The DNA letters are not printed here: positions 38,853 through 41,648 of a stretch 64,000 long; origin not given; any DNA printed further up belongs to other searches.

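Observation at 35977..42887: Envelope glycoconjugate cluster centred on an 831-aa FAD-oxidase fusion with an uncharacterised C-terminal domain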

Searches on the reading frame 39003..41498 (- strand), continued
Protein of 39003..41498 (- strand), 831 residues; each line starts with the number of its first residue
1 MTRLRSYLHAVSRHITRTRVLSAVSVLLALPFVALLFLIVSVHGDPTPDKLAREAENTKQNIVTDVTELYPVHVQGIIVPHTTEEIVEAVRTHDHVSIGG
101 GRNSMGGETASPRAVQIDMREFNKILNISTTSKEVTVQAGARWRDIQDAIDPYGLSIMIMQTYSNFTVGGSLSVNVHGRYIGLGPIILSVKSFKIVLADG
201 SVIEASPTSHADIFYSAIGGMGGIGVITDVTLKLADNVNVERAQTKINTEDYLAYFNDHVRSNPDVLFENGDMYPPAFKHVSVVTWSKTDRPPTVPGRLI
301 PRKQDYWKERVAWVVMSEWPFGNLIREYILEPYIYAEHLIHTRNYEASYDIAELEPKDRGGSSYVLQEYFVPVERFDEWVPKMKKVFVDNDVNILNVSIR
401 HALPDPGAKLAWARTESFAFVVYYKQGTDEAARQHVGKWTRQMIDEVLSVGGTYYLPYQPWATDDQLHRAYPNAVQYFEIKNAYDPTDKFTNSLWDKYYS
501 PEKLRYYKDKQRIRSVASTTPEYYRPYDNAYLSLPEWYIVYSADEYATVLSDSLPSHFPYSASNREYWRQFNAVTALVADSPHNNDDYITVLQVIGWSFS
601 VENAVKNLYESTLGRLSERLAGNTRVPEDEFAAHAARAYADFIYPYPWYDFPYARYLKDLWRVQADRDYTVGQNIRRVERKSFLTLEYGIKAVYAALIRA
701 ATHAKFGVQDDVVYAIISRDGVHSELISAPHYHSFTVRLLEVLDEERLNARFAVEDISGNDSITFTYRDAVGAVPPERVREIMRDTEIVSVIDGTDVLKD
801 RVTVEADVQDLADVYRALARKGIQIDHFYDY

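Call 58: search_solved_structures(query=A2, max_evalue=0.001, show_alignments=2)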
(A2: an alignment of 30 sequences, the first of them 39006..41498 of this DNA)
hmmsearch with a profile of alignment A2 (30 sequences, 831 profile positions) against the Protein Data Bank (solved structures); distinct sequences matched with E-value up to 0.001: 58.
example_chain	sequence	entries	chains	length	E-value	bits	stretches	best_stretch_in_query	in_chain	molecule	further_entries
21gq_A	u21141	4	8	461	6.8e-19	70.7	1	72-233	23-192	Decaprenylphosphoryl-beta-D-ribose oxidase | Oxidoreductase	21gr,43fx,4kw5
6hfv_A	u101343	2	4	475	7.3e-19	70.6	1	72-233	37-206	Decaprenylphosphoryl-beta-D-ribose oxidase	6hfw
21gt_B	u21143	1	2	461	7.3e-19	70.6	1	72-233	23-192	Decaprenylphosphoryl-beta-D-ribose oxidase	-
5oep_A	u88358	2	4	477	7.4e-19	70.6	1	72-233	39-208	Decaprenylphosphoryl-beta-D-ribose oxidase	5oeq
5oel_A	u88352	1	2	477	7.4e-19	70.6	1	72-233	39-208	Decaprenylphosphoryl-beta-D-ribose oxidase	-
4p8c_A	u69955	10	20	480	7.8e-19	70.5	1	72-233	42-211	Probable decaprenylphosphoryl-beta-D-ribose oxidase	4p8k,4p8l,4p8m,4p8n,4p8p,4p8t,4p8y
4fdn_A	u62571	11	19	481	7.8e-19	70.5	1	72-233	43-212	oxidoreductase DprE1 | Probable decaprenylphosphoryl-beta-D-ribose oxidase | decaprenylphosphoryl-beta-D-ribose oxidase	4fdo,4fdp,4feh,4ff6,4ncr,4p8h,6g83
8qnr_A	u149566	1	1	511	2.8e-18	68.7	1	60-264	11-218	L-galactono-1,4-lactone dehydrogenase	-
8qmy_A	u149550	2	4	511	2.8e-18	68.7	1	60-264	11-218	ancestral L-galactono-1,4-lactone dehydrogenase | L-galactono-1,4-lactone dehydrogenase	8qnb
6c80_A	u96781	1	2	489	3.3e-18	68.4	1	74-234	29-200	cytokinin oxidase LuCKX1.1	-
4aut_A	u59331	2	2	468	3.6e-18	68.3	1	75-233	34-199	DECAPRENYL-PHOSPHORYL-BETA-D-RIBOFURANOSE-2-OXIDOREDUCTASE | DprE1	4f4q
8qnc_A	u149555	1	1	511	4e-18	68.2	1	60-264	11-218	L-galactono-1,4-lactone dehydrogenase: A113G variant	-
4g3t_A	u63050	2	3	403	2.8e-17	65.4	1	106-233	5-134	oxidoreductase DprE1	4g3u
7a24_z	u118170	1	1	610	6.9e-17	64.1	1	68-252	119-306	GLDH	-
7sml_A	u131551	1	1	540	2.3e-16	62.4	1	110-264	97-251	L-GALACTONO-1,4-LACTONE DEHYDROGENASE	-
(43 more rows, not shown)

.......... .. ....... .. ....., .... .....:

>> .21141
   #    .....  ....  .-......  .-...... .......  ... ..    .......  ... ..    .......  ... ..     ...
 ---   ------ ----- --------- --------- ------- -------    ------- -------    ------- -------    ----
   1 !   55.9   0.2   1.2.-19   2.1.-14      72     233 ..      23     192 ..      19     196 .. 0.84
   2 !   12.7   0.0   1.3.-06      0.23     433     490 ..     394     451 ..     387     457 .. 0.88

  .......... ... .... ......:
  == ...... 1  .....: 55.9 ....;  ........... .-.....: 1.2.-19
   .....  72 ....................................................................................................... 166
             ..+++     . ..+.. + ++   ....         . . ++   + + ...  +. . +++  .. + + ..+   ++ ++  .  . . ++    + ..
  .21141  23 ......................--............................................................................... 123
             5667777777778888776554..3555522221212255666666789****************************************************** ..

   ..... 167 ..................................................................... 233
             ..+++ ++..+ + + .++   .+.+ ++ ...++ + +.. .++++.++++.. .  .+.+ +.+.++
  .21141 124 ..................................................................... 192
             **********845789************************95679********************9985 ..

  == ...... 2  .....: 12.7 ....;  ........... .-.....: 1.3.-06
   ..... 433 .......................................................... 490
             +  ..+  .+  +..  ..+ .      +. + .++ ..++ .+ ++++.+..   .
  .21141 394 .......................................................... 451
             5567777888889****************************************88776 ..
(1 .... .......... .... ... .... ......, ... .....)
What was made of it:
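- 40014..41315 (-): Complete VAO/PCMH flavoenzyme (FAD-binding plus cap domains, residues ~62-495). DprE1 Lys418 corresponds to invariant Tyr458 (call 58).
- The profile hit to DprE1 is 6.8e-19 (call 58). DprE1's catalytic Lys418 is replaced by Tyr (call 58).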

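Call 65: search_protein_families(library=pfam, proteins=[L011:1316-4159:-, L011:4181-5845:-, L011:11891-15571:+, L011:15647-16720:+, L081:3653-4615:+], max_evalue=0.001)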
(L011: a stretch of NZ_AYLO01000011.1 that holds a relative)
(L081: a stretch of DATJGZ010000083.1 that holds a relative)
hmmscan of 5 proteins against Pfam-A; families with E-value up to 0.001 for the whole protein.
L011:1316-4159:- (947 aa): 15 families
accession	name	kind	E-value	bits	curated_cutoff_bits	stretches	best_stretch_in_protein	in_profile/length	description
PF00384.28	Molybdopterin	-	2.4e-69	234.5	24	1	294-726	1-352/353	Molybdopterin oxidoreductase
PF01568.27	Molydop_binding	-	6e-29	100.7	26.8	1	812-917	1-110/110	Molydopterin dinucleotide binding domain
PF13510.11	Fer2_4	-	9.8e-23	80.5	22.8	1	18-94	2-81/82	2Fe-2S iron-sulfur cluster binding domain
PF10588.14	NADH-G_4Fe-4S_3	-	6.8e-17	61.2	27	1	101-140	1-40/40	NADH-ubiquinone oxidoreductase-G iron-sulfur binding region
PF04879.21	Molybdop_Fe4S4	-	5e-15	55.6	22.7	1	239-288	3-52/55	Molybdopterin oxidoreductase Fe4S4 domain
PF12838.12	Fer4_7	-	2.9e-07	31.3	27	1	166-223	1-51/52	4Fe-4S dicluster domain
PF14697.11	Fer4_21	-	3e-07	30.9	35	1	163-223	4-54/59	4Fe-4S dicluster domain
PF00037.32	Fer4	-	4.3e-06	26.7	21.1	1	207-223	5-21/24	4Fe-4S binding domain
PF22117.2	Fer4_Nqo3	-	2.1e-05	25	27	1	162-225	6-66/67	NADH-quinone oxidoreductase subunit 3, ferredoxin-like domain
PF13237.11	Fer4_10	-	2.4e-05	24.6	25.5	1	162-221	4-53/53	4Fe-4S dicluster domain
PF13187.11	Fer4_9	-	0.00016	22.1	27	1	166-222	1-49/52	4Fe-4S dicluster domain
PF00111.32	Fer2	-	0.00031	21.1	21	1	27-75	6-52/77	2Fe-2S iron-sulfur cluster binding domain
PF12837.12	Fer4_6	-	0.00033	20.9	25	1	160-179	2-21/24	4Fe-4S binding domain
PF13459.11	Fer4_15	-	0.00052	21.1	22.4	0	161-179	2-20/66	4Fe-4S single cluster domain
PF12797.12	Fer4_2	-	0.00076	19.7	24.5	0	204-222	3-22/22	4Fe-4S binding domain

L011:4181-5845:- (554 aa): 3 families
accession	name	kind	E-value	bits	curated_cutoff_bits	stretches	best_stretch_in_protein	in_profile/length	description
PF01512.22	Complex1_51K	-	2.3e-42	144.9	31.2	1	182-353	1-149/150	Nuo51 FMN-binding domain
PF10589.14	NADH_4Fe-4S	-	1.3e-26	92.7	23.5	1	464-545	1-82/85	NADH-ubiquinone oxidoreductase-F iron-sulfur binding region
PF10531.15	SLBB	-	0.00038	20.7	27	1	377-412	2-37/55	SLBB domain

L011:11891-15571:+ (1226 aa): 5 families
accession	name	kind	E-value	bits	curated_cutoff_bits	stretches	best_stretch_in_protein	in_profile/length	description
PF02965.22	Met_synt_B12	-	6.9e-133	442.6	25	1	939-1210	2-273/273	Vitamin B12 dependent methionine synthase, activation domain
PF02574.22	S-methyl_trans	-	8.3e-96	321.6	22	1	16-324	1-283/283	Homocysteine S-methyltransferase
PF00809.28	Pterin_bind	-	1.8e-64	218.1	25.5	1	359-597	1-244/244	Pterin binding enzyme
PF02607.22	B12-binding_2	-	4e-24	85.1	23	1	660-732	2-73/74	B12 binding domain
PF02310.24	B12-binding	-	3.9e-21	75.6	32.1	1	749-840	1-92/121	B12 binding domain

L011:15647-16720:+ (357 aa): 1 family
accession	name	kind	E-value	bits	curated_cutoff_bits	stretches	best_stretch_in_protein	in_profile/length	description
PF01636.29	APH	-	1.6e-19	71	23.2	1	25-270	2-230/239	Phosphotransferase enzyme family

L081:3653-4615:+ (320 aa): 0 families

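Call 68: search_protein_families(library=pfam, proteins=[L001:7610-8017:+, L011:7576-7974:+, L073:11466-12551:+, L074:10467-11393:+, L060:12990-14081:-, L073:1180-2286:+], max_evalue=0.01)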
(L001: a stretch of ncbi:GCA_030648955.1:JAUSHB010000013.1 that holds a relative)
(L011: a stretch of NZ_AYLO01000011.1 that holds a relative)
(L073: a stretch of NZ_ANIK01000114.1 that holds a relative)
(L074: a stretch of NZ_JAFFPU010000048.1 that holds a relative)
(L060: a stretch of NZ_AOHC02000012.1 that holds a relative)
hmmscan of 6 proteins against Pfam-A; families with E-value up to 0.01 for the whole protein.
L001:7610-8017:+ (135 aa): 0 families

L011:7576-7974:+ (132 aa): 0 families

L073:11466-12551:+ (362 aa): 8 families
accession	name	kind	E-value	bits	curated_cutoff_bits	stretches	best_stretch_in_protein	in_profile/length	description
PF01370.27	Epimerase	-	6.3e-24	85.1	20.9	1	14-260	1-230/240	NAD dependent epimerase/dehydratase family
PF01073.25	3Beta_HSD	-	3.1e-19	69.5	22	1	15-254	1-228/280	3-beta hydroxysteroid dehydrogenase/isomerase family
PF07993.18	NAD_binding_4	-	1.8e-13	50.7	20.1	1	16-237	1-241/258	Male sterility protein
PF16363.11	GDP_Man_Dehyd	-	8.7e-13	48.9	27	1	15-183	1-162/332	GDP-mannose 4,6 dehydratase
PF13460.12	NAD_binding_10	-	4.3e-08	33.7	27.2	1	18-143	1-102/184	NAD(P)H-binding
PF05368.20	NmrA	-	5.6e-07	29.9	27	1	12-54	3-45/298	NmrA-like family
PF02719.21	Polysacc_synt_2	-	1.8e-06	27.8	20.2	1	14-148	1-137/293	Polysaccharide biosynthesis protein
PF08659.16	KR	-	4.9e-05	23.7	22.6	1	14-147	3-144/180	KR domain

L074:10467-11393:+ (309 aa): 2 families
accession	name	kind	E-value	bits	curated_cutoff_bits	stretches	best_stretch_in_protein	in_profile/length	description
PF00753.33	Lactamase_B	-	5.5e-09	36.7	22.7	1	82-254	4-149/196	Metallo-beta-lactamase superfamily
PF12706.13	Lactamase_B_2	-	0.00012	22.2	27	1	139-172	24-61/200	Beta-lactamase superfamily domain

L060:12990-14081:- (363 aa): 1 family
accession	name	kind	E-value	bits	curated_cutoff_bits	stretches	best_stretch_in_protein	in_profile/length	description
PF08239.17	SH3_3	-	2.1e-06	28.2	27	1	44-96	2-54/54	Bacterial SH3 domain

L073:1180-2286:+ (369 aa): 1 family
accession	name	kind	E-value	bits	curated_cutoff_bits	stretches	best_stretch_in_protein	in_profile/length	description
PF00199.24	Catalase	-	0.0049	16.4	25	0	75-140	48-114/383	Catalase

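Call 74: predict_structure(alignment_id=A2)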
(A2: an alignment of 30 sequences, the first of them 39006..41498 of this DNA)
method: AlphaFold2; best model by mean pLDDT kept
length: 831 residues; sequences in the alignment: 30
mean_pLDDT: 84.9   pTM: 0.72
mean pLDDT of the five models: 84.9, 84.1, 82.1, 81.8, 80.3
residues with pLDDT >= 90: 342; 70-90: 412; 50-70: 70; < 50: 7
segments of 3 or more residues with pLDDT < 50: 176-178
pLDDT, mean of each block of 10 residues (from residue 1): 60 66 81 80 77 86 82 90 94 83 58 88 92 91 83 77 69 58 64 93 94 87 88 87 89 92 84 83 88 71 64 75 75 77 67 74 86 93 92 88 78 83 89 90 92 85 89 90 91 87 88 84 83 90 93 92 94 89 82 90 92 91 90 93 85 92 82 90 92 87 70 89 88 88 92 90 93 92 94 92 94 93 89 59
secondary structure, 60 per line:
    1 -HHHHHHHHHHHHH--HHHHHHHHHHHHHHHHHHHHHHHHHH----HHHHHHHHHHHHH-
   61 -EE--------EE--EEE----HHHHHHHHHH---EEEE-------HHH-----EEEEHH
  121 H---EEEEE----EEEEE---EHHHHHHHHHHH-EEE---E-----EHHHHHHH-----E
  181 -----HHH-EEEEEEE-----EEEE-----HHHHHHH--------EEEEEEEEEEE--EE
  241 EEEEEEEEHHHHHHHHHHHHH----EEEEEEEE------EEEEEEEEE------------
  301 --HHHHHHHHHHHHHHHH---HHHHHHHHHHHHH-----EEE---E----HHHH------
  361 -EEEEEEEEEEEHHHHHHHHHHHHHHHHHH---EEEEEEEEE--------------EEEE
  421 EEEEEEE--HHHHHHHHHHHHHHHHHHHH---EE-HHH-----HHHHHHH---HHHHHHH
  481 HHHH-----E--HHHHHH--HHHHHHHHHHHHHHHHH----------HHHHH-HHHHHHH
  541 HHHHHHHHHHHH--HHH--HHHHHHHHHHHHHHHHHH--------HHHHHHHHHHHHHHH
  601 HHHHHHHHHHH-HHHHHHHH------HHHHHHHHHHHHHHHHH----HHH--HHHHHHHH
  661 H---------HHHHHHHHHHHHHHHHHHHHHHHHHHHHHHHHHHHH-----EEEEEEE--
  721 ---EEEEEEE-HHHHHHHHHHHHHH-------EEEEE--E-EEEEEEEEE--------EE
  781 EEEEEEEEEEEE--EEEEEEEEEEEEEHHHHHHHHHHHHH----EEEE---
elements in order (helices of 4 or more, strands of 3 or more residues): H2-14 H17-42 H47-59 E76-78 H83-92 E96-99 E115-118 E125-129 E134-138 H143-153 E155-157 H168-174 E190-196 E202-205 H211-217 E226-236 E239-248 H249-261 E266-273 E280-288 H303-318 H322-334 E340-342 H351-354 E362-372 H373-390 E394-402 E417-427 H430-449 H464-470 H474-484 H493-498 H501-517 H528-532 H534-552 H560-577 H586-611 H613-620 H627-643 H653-661 H671-706 E712-718 E724-730 H732-745 E753-757 E762-770 E779-792 E795-807 H808-820 E825-828
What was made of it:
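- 39003..41498 (-): 831-aa fusion: signal anchor, then DprE1-like FAD oxidase or dehydrogenase, then the orphan C-domain. The full-length AF2 model has pLDDT 84.9 and pTM 0.72 (call 74).
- Full-length model pTM 0.72 (call 74).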
